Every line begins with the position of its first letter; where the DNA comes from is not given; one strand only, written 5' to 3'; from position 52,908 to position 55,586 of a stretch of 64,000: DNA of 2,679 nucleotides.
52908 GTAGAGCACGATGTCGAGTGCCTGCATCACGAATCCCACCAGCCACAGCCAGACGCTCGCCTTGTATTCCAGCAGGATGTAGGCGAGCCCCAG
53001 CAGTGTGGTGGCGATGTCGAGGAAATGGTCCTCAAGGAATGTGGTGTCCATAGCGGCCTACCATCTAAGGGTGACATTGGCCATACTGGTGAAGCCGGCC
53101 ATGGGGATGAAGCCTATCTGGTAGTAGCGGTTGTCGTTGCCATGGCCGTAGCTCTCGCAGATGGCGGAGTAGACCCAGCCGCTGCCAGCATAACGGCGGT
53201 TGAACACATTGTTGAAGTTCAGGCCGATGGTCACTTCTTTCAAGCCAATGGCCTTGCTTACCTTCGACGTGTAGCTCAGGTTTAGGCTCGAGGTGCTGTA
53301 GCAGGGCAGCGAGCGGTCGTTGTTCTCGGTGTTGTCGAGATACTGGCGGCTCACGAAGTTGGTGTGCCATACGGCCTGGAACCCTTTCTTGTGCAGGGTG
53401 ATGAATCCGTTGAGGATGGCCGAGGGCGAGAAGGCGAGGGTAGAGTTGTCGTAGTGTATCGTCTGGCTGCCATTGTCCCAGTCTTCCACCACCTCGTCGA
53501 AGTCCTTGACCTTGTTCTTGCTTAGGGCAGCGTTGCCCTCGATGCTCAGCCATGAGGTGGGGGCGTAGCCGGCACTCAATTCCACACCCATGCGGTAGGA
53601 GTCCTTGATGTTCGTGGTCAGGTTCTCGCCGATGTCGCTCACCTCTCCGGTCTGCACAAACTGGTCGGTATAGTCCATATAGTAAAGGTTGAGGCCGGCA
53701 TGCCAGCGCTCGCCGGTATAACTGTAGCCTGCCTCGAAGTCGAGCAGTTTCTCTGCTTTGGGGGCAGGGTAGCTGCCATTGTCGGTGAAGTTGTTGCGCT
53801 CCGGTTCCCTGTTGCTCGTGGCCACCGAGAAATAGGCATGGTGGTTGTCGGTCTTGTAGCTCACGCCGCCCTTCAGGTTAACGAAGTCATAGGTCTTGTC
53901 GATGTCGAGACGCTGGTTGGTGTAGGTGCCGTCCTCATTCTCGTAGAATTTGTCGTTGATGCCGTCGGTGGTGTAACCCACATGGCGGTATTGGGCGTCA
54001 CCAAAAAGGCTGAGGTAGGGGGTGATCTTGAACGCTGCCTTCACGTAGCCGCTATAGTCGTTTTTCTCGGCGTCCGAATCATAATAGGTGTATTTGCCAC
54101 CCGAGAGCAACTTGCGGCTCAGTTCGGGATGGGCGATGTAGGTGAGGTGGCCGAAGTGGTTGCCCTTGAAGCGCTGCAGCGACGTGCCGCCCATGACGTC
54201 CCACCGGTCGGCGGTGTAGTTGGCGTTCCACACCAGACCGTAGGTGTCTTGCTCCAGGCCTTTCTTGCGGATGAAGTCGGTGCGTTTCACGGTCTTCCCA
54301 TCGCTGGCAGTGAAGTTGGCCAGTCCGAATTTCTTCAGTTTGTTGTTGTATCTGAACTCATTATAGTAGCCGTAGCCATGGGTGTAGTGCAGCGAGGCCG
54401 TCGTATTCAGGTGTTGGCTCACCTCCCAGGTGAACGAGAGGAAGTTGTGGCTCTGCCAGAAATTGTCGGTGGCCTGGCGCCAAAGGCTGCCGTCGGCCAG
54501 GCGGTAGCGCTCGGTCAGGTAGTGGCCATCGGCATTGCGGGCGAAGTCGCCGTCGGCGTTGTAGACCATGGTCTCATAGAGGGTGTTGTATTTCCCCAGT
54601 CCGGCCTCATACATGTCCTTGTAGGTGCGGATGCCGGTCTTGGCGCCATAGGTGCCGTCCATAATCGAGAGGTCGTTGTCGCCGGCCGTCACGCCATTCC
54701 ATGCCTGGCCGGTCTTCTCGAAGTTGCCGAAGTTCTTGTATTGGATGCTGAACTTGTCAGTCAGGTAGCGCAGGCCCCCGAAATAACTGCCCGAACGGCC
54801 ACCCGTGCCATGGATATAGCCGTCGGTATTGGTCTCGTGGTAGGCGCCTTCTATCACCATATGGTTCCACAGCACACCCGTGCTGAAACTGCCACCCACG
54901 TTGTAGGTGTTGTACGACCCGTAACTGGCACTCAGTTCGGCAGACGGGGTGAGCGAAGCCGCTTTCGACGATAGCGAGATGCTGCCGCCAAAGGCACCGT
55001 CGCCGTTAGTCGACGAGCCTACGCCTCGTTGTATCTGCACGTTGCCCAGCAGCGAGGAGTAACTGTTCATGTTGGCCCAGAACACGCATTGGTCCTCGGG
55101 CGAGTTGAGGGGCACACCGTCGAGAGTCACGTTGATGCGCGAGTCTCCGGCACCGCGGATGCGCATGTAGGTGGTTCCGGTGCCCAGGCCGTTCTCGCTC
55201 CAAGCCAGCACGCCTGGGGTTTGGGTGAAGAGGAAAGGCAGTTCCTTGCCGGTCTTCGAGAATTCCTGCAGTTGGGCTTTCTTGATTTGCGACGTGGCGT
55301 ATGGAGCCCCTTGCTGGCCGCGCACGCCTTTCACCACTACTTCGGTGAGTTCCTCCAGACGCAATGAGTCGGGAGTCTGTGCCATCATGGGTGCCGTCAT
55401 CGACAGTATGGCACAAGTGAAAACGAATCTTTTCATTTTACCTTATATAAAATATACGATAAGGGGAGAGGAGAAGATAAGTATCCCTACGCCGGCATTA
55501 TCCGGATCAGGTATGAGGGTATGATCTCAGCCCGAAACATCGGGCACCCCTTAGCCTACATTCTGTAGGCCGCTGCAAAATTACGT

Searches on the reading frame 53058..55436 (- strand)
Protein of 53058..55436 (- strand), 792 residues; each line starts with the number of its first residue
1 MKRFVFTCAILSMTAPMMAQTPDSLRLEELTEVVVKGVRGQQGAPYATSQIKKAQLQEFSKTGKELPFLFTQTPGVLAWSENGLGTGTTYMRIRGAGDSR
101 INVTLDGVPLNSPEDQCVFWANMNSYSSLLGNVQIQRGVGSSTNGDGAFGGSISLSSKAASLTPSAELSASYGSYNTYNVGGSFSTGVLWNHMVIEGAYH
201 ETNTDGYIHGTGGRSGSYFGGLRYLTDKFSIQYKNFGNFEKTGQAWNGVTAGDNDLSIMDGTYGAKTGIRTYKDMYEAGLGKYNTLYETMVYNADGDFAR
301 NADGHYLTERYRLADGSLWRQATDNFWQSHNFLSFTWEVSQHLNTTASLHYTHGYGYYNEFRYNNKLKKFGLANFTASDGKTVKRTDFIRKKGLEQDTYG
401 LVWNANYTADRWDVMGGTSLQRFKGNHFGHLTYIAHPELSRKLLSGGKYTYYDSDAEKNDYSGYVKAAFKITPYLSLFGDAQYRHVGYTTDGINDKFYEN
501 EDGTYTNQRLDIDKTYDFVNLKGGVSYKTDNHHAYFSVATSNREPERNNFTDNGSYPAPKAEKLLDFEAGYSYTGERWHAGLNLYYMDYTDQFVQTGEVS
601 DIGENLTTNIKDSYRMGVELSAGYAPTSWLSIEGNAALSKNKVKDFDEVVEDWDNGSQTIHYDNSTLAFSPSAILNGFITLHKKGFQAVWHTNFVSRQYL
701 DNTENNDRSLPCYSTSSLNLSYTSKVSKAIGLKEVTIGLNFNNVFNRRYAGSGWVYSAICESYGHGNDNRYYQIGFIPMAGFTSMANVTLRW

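Call 9: search_protein_families(library=pfam, proteins=[window:53058-55436:-])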
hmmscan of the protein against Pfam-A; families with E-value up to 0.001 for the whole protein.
window:53058-55436:- (792 aa): 2 families
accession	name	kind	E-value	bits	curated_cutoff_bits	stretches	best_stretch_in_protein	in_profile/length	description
PF00593.30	TonB_dep_Rec_b-barrel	-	1.3e-18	68.6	27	1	284-744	16-436/436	TonB dependent receptor-like, beta-barrel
PF07715.20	Plug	-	6.5e-12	46.3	23.9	1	42-151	3-106/107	TonB-dependent Receptor Plug Domain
